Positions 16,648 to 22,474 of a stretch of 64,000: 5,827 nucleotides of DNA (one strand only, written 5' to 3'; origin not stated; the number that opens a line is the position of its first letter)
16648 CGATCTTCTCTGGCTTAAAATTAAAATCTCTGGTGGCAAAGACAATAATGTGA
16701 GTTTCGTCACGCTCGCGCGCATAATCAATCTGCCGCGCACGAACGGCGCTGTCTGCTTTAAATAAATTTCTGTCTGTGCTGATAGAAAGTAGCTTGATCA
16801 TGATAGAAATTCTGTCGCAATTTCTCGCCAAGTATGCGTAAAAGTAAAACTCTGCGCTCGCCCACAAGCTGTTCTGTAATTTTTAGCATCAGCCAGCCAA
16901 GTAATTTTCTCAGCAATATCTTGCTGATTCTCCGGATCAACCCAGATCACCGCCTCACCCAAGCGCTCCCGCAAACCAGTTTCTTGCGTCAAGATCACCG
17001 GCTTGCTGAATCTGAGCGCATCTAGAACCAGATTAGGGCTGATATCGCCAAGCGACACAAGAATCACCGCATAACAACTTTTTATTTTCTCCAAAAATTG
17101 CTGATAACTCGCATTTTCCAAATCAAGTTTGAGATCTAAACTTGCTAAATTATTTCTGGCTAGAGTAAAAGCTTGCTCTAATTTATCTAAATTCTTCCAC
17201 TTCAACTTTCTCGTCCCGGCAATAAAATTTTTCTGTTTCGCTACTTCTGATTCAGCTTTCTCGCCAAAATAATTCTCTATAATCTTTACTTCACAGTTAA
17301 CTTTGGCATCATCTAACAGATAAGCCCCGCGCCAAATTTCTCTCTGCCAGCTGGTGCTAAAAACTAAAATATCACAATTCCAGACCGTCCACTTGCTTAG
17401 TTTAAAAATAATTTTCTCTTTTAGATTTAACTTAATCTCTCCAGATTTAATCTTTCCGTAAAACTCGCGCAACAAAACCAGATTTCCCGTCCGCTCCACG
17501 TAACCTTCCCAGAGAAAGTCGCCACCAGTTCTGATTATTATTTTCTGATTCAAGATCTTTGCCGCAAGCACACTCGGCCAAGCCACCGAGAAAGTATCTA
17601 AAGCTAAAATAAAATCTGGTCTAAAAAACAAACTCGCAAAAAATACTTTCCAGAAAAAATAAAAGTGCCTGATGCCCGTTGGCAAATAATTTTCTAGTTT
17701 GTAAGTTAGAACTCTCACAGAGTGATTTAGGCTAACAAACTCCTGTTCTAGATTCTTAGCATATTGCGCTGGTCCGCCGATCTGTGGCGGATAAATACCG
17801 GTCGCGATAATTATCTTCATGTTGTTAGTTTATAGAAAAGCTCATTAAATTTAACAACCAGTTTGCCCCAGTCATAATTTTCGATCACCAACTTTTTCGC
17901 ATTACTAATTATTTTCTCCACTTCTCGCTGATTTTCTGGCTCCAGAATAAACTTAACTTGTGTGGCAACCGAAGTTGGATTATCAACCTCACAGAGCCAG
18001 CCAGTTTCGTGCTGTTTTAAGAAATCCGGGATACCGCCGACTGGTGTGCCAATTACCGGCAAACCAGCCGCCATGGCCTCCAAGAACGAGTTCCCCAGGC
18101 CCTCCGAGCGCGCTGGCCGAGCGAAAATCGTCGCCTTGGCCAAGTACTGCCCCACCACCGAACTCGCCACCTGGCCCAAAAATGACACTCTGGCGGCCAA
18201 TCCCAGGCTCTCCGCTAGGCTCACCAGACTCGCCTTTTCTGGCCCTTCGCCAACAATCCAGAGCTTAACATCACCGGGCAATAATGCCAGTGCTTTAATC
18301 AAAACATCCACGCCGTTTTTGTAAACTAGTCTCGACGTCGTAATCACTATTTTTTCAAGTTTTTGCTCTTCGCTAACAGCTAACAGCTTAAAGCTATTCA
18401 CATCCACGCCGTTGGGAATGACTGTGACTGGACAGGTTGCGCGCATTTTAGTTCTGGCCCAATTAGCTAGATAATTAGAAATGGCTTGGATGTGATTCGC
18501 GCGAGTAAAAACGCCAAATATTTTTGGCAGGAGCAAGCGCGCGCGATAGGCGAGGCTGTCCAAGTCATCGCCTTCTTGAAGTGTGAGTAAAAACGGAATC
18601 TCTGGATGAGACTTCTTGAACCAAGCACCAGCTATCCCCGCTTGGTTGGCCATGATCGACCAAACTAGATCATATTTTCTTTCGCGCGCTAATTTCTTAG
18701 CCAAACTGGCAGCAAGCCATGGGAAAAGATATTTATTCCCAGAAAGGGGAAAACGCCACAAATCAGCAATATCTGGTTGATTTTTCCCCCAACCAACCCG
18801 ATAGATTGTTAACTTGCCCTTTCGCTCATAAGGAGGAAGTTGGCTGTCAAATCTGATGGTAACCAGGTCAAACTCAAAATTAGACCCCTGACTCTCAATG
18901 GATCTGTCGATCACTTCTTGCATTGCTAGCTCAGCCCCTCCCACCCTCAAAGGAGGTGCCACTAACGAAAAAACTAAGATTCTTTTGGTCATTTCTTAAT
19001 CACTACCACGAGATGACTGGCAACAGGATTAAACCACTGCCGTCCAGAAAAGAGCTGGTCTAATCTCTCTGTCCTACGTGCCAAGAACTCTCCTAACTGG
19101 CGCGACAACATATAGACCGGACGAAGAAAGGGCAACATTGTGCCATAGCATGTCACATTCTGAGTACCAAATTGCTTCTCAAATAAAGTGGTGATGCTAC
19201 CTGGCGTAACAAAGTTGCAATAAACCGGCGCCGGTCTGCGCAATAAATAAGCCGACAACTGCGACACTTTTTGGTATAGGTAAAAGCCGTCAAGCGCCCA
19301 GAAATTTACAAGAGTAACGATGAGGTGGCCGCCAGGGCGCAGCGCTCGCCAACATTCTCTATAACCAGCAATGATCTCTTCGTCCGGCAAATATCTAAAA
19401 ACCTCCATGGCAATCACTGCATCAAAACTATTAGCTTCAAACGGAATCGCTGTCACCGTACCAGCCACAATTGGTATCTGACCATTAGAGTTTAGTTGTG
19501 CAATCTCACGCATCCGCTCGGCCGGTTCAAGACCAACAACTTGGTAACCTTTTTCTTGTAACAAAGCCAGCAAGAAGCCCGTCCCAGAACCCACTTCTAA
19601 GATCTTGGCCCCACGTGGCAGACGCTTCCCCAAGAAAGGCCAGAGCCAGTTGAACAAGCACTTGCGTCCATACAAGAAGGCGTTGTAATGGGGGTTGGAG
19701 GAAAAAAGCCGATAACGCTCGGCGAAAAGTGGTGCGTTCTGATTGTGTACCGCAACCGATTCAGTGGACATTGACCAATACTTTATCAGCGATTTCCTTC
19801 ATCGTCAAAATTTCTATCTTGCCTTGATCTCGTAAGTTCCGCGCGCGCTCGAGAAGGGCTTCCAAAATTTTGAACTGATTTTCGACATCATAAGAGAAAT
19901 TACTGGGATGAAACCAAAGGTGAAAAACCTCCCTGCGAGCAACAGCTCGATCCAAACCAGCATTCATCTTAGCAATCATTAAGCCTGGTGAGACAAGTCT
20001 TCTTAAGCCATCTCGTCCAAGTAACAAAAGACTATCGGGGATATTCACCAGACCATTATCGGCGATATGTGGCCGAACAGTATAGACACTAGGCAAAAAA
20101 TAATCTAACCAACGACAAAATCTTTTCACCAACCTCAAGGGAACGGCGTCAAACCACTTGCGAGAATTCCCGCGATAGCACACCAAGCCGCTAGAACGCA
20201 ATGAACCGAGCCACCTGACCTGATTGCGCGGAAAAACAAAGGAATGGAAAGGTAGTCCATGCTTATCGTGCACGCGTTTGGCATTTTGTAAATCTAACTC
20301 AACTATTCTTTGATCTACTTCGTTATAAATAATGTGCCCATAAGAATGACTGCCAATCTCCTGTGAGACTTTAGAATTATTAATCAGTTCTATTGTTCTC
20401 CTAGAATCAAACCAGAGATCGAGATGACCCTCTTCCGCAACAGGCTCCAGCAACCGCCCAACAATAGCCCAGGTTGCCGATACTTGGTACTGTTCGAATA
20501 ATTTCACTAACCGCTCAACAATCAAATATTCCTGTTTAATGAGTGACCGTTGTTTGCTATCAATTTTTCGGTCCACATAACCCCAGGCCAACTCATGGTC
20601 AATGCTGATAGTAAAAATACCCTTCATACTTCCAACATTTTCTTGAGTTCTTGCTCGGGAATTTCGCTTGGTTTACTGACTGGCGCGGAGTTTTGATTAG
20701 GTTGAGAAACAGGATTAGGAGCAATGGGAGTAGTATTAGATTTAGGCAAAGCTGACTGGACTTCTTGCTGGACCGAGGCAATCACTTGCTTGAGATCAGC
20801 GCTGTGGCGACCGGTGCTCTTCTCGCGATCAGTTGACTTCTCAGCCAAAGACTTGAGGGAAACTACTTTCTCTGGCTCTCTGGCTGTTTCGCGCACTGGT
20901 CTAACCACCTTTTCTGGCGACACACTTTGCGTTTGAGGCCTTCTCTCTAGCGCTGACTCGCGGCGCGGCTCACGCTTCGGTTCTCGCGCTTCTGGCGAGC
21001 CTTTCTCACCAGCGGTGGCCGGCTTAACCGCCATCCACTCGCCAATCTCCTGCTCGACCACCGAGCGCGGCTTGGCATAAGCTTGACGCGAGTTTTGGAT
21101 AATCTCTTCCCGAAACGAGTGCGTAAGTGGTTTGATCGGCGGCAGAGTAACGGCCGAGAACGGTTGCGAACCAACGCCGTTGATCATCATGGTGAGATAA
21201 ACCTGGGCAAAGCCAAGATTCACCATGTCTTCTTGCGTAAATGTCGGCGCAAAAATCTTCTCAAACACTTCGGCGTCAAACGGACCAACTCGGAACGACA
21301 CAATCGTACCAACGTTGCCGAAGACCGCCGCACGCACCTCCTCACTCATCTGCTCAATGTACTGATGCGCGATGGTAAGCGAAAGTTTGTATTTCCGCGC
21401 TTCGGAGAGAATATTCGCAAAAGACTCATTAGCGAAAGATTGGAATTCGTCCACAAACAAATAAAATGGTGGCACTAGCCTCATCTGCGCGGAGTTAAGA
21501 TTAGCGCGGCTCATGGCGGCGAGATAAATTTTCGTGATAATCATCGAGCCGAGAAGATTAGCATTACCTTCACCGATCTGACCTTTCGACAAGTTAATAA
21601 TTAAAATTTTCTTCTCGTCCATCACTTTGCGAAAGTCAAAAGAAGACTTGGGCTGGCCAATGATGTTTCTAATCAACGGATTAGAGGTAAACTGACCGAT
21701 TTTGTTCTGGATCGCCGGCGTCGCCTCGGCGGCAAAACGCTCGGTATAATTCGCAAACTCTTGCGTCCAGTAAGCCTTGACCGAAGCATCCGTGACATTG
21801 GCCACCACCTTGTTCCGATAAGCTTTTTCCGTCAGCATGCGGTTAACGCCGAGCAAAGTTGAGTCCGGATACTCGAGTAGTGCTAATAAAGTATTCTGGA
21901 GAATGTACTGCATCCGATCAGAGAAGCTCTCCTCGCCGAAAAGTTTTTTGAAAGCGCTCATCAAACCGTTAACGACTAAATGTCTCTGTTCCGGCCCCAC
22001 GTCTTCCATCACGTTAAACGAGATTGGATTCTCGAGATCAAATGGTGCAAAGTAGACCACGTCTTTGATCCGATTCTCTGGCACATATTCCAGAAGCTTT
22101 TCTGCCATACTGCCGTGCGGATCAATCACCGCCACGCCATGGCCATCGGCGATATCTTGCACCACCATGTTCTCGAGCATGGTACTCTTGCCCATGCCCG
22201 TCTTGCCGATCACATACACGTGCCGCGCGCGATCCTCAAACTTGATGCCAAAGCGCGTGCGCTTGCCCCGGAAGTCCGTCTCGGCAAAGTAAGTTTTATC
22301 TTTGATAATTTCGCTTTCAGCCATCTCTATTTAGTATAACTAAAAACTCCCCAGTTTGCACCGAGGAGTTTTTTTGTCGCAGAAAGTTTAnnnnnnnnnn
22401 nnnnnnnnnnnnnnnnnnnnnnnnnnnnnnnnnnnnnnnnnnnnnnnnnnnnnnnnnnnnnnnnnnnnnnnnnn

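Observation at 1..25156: About 25 kb single-strand, translationally coupled glycan-assembly super-operon with no recognisable Wzx/Wzy/ABC export component, headed by a surface protein and a HerA/VirD4-like ATPase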

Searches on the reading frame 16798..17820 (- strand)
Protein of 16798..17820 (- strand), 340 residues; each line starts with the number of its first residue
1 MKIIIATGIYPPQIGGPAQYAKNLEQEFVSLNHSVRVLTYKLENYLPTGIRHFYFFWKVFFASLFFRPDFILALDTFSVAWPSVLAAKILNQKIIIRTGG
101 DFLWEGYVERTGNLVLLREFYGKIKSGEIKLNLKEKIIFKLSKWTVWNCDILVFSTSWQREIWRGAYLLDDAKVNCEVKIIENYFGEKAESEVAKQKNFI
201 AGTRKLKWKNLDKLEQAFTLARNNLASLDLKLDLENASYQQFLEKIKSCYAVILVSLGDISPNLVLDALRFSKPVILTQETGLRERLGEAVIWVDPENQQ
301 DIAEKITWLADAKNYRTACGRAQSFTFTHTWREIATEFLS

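Call 5: search_protein_families(library=pfam, proteins=[window:16798-17820:-], max_evalue=0.01)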
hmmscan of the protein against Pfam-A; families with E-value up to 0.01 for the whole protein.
window:16798-17820:- (340 aa): 3 families
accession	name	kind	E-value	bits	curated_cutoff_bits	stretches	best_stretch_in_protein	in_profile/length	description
PF00534.26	Glycos_transf_1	-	2.1e-07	31.1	26.4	1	238-322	82-168/172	Glycosyl transferases group 1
PF13692.12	Glyco_trans_1_4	-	6e-06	27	27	1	242-310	70-140/142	Glycosyl transferases group 1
PF13439.12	Glyco_transf_4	-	0.0039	17.7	28.5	0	14-174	1-159/170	Glycosyltransferase Family 4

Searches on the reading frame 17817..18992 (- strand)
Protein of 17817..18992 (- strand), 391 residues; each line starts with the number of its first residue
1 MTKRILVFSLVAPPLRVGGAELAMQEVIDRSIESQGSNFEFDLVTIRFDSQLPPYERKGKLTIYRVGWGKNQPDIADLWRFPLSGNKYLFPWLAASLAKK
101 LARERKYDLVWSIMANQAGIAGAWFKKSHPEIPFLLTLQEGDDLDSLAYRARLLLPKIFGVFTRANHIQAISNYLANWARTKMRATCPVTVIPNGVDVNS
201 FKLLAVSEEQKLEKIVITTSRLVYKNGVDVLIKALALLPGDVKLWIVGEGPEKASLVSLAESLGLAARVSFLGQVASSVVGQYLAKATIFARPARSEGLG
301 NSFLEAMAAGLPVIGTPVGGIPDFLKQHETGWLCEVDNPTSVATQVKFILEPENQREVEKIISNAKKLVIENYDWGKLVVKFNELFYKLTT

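Call 5: search_protein_families(library=pfam, proteins=[window:17817-18992:-], max_evalue=0.01)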
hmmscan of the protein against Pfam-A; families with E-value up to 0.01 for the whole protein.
window:17817-18992:- (391 aa): 6 families
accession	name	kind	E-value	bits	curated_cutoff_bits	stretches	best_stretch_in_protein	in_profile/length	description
PF00534.26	Glycos_transf_1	-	5.5e-37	127.4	26.4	1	207-367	9-171/172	Glycosyl transferases group 1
PF13692.12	Glyco_trans_1_4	-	8.5e-33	114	27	1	214-350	2-140/142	Glycosyl transferases group 1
PF13439.12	Glyco_transf_4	-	9.9e-12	45.6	28.5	1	79-199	46-169/170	Glycosyltransferase Family 4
PF13579.12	Glyco_trans_4_4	-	7.3e-07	30.1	29.7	1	40-195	20-158/158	Glycosyl transferase 4-like domain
PF13524.12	Glyco_trans_1_2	-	8.9e-06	26.1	25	1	232-376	6-136/144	Glycosyl transferase-like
PF20706.3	GT4-conflict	-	2.6e-05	23.8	26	1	161-330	143-324/385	Family 4 Glycosyltransferase in conflict systems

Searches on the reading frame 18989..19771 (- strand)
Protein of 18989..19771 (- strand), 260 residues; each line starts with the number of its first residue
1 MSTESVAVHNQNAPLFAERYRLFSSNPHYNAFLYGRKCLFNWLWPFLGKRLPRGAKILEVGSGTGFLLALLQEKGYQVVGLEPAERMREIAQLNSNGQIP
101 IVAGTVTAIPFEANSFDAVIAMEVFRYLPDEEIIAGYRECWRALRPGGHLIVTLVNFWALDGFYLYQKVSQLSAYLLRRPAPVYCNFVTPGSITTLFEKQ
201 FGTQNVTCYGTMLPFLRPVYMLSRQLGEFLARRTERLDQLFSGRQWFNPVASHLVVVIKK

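Call 5: search_protein_families(library=pfam, proteins=[window:18989-19771:-], max_evalue=0.01)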
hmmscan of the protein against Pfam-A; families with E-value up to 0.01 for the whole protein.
window:18989-19771:- (260 aa): 8 families
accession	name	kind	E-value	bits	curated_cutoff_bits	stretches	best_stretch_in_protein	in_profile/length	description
PF08241.18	Methyltransf_11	-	2.5e-21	76.5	21.2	1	58-152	1-95/95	Methyltransferase domain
PF13649.12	Methyltransf_25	-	1.3e-19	71.1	27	1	57-148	1-97/97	Methyltransferase domain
PF13489.12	Methyltransf_23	-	2.5e-14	53.8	27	1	45-202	14-158/164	Methyltransferase domain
PF08242.18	Methyltransf_12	-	3.3e-13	50.6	30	1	58-150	1-98/98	Methyltransferase domain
PF13847.12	Methyltransf_31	-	1.9e-09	37.8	27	1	54-176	4-129/145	Methyltransferase domain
PF01209.24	Ubie_methyltran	-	3.7e-06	26.9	20.1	1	53-152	47-151/233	ubiE/COQ5 methyltransferase family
PF07021.18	MetW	-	0.00054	20.1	21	1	51-126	11-86/193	Methionine biosynthesis protein MetW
PF01135.25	PCMT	-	0.0013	19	20.3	1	48-94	70-117/210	Protein-L-isoaspartate(D-aspartate) O-methyltransferase (PCMT)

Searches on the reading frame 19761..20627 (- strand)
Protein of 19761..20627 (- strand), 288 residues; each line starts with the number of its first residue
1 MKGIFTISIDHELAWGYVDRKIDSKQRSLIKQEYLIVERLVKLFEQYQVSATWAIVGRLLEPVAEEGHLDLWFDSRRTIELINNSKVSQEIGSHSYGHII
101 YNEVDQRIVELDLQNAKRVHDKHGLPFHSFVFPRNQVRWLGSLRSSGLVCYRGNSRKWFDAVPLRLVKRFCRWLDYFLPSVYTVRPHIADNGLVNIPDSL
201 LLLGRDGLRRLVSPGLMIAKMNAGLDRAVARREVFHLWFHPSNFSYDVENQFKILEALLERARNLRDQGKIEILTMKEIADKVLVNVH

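Call 5: search_protein_families(library=pfam, proteins=[window:19761-20627:-], max_evalue=0.01)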
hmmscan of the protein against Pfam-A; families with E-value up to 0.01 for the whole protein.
window:19761-20627:- (288 aa): 1 family
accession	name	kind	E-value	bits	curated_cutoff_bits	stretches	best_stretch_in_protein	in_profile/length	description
PF01522.26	Polysacc_deac_1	-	0.00064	20.1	23.1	1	37-123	21-93/124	Polysaccharide deacetylase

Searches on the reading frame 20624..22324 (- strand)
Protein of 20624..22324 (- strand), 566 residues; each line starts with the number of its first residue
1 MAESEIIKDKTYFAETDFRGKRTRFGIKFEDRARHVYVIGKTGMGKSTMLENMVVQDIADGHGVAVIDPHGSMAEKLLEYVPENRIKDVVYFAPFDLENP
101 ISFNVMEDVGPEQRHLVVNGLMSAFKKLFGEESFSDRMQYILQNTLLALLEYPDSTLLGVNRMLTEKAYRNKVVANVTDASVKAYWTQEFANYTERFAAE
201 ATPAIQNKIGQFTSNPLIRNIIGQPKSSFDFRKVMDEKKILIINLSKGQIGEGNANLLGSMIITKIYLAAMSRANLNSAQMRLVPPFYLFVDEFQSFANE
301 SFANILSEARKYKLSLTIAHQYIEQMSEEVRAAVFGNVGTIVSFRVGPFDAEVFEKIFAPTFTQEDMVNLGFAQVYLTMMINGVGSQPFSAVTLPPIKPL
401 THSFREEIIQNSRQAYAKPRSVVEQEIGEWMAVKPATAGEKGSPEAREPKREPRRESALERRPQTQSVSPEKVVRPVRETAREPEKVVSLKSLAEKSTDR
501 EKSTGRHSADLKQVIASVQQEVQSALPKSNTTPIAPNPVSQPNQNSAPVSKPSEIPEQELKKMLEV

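Call 5: search_protein_families(library=pfam, proteins=[window:20624-22324:-], max_evalue=0.01)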
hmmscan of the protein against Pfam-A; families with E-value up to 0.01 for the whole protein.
window:20624-22324:- (566 aa): 9 families
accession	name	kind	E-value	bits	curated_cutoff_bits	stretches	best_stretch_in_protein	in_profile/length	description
PF02534.20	T4SS-DNA_transf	-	3e-10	40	20.1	1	25-329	40-347/468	Type IV secretory system Conjugative DNA transfer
PF10412.15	TrwB_AAD_bind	-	2.1e-09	37.2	20.5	1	32-344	14-308/387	Type IV secretion-system coupling protein DNA-binding domain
PF01935.23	DUF87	-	5.9e-07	30.2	23.2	1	33-263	23-217/220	Helicase HerA, central domain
PF12696.13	TraG-D_C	-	1.8e-05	25.1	22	1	286-345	1-65/126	TraM recognition site of TraD and TraG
PF19044.6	P-loop_TraG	-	6.3e-05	22.2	25.8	1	34-104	30-92/413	TraG P-loop domain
PF13401.12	AAA_22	-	0.0016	19.2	27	0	32-76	4-49/130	AAA domain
PF13191.12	AAA_16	-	0.0022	18.9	32.6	0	29-54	20-45/167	AAA ATPase domain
PF03308.22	MeaB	-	0.0039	16.7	23.1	1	32-69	32-71/273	Methylmalonyl Co-A mutase-associated GTPase MeaB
PF25199.1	nSTAND_NTPase5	-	0.0069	16.6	34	0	30-84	38-93/145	Novel STAND NTPase 5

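Call 16: search_protein_families(library=ncbifam, proteins=[window:20624-22324:-], max_evalue=0.01)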
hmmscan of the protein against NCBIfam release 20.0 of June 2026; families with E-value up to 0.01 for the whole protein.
window:20624-22324:- (566 aa): 12 families
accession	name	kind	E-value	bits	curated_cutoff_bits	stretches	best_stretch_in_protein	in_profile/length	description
TIGR03743.1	SXT_TraD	subfamily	1.2e-15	57.1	366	2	27-72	169-214/636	conjugative transfer system coupling protein TraD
NF045973.1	conju_CD1115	equivalog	1.3e-13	50.6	250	1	30-345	21-356/442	VirD4-like conjugal transfer protein, CD1115 family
TIGR03754.1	conj_TOL_TraD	equivalog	2.4e-09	36.3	647.55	1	27-72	174-219/643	type IV conjugative transfer system coupling protein TraD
NF053655.1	CedD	equivalog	6.9e-08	31.6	600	1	22-81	210-269/527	DNA-translocating ATPase CedD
NF041447.1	TrbC_conju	equivalog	0.00016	20.2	800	0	27-69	123-165/685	F-type conjugative transfer protein TrbC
NF045975.1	VirB4_plasma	equivalog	0.00028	18.7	590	1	37-70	519-552/894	Mbov_0397 family ICE element conjugal transfer ATPase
NF033849.1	ser_rich_anae_1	subfamily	0.0035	14.7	650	0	299-332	1047-1080/1163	serine-rich protein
TIGR00750.1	lao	equivalog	0.0048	16.1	240.75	1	32-69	33-72/300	methylmalonyl Co-A mutase-associated GTPase MeaB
NF000166.1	ABCF_CarA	exception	0.0061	14.7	1050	1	33-98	31-97/556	ABC-F type ribosomal protection protein Car(A)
TIGR03783.1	Bac_Flav_CT_G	subfamily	0.0076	14.1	261.55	0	34-105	439-509/829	TraG family conjugative transposon ATPase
NF053840.1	MnTportMntADein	equivalog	0.0092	15.6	400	0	35-88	29-81/240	manganese ABC transporter ATP-binding protein MntA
NF006486.0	PRK08903.1-6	equivalog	0.0097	15.5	307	0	33-73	36-75/222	DnaA regulatory inactivator Hda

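Call 49: find_related_loci(query=window:20624-22324:-, collection=metagenome_contigs, flank=8000)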
Query window:20624-22324:- (566 aa) in metagenome_contigs; peptide patterns used: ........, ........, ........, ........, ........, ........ (x = any residue, [..] = any of these).
600 stretches matched a pattern (row limit reached: there are more); 570 encode a relative of the query (tblastn E <= 1e-3); the best 80 are kept; 80 distinct loci.
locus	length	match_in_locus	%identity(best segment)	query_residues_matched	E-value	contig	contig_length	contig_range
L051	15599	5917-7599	65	1-566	0e+0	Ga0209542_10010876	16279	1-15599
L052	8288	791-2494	66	1-565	0e+0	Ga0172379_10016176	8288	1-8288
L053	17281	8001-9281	79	12-438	0e+0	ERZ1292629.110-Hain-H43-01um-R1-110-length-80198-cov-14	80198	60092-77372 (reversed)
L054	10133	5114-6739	63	12-566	0e+0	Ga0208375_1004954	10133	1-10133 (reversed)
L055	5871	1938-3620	63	1-566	0e+0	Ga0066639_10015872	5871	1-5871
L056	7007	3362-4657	77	11-438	0e+0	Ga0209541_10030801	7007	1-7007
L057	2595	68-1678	64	11-544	0e+0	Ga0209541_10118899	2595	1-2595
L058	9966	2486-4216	60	11-561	0e+0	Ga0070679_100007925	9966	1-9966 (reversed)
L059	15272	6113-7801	62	11-553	0e+0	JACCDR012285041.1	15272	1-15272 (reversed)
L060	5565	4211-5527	74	8-447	0e+0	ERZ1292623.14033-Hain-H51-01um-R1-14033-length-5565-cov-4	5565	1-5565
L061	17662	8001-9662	63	8-566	0e+0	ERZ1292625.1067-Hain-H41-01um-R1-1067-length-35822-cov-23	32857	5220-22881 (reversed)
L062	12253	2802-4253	68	11-496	0e+0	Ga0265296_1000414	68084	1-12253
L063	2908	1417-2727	74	11-448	0e+0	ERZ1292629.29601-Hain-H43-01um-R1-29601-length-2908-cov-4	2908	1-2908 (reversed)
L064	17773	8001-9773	60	11-566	0e+0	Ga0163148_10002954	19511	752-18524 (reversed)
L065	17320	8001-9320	69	11-473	0e+0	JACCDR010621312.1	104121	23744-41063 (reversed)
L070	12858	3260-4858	60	11-566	0e+0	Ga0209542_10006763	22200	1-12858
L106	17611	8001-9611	58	11-566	0e+0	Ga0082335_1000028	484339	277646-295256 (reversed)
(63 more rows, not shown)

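Call 55: search_protein_families(library=pfam, proteins=[L106:42-1043:+, L065:6633-7835:+, L070:1452-1745:+], max_evalue=0.01)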
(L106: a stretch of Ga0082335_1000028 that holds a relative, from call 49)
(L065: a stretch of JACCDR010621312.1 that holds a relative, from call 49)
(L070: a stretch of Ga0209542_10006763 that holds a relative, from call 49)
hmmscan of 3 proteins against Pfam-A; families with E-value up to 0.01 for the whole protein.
L106:42-1043:+ (333 aa): 1 family
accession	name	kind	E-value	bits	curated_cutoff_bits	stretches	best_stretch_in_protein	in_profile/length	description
PF02397.22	Bac_transf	-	1.8e-54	184.4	27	1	144-327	1-177/179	Bacterial sugar transferase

L065:6633-7835:+ (400 aa): 1 family
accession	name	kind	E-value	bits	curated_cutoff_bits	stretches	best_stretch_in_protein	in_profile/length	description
PF13200.12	DUF4015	-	1.1e-88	297.8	27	1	68-393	1-313/313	Putative glycosyl hydrolase domain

L070:1452-1745:+ (97 aa): 0 families

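Call 67: find_homologous_proteins(query=L106:42-1043:+, max_evalue=1e-10)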
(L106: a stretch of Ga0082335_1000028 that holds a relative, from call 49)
Query L106:42-1043:+ (333 aa): 7992 proteins with E <= 1e-10 among 8000 candidates; the best 120 are listed.
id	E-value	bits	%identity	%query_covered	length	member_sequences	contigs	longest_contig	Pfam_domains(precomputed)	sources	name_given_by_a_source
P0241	2.8e-212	722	94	100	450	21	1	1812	PF02397.23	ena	-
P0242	1.7e-201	687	89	100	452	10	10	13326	PF02397.23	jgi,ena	-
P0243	6.8e-201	685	89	100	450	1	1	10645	PF02397.23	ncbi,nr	ncbi:MAG: sugar transferase [bacterium]|nr:sugar transferase [bacterium]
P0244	8.9e-199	678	88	100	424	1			PF02397.23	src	-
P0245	2.0e-198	676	88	100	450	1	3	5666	PF02397.23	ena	-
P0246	2.2e-198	676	88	100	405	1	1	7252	PF02397.23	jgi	-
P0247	3.0e-198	676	88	100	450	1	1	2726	PF02397.23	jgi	-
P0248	3.0e-198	676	88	100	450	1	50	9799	PF02397.23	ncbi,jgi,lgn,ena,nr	ncbi:MAG: sugar transferase [Candidatus Azambacteria bacterium GW2011_GWF2_42_22]|nr:MAG: sugar tran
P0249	1.2e-197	674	88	100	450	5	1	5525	PF02397.23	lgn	-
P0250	8.9e-197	671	87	100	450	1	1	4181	PF02397.23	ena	-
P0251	1.4e-196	670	86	100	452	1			PF02397.23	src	-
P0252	2.3e-196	670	86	100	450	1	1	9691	PF02397.23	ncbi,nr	ncbi:MAG: sugar transferase [bacterium]|nr:sugar transferase [bacterium]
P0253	2.4e-196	670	87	100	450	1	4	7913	PF02397.23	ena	-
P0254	6.4e-194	662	86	100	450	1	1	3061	PF02397.23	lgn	-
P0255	4.8e-193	659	86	100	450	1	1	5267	PF02397.23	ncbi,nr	ncbi:MAG: exopolysaccharide biosynthesis polyprenyl glycosylphosphotransferase [bacterium]|nr:exopol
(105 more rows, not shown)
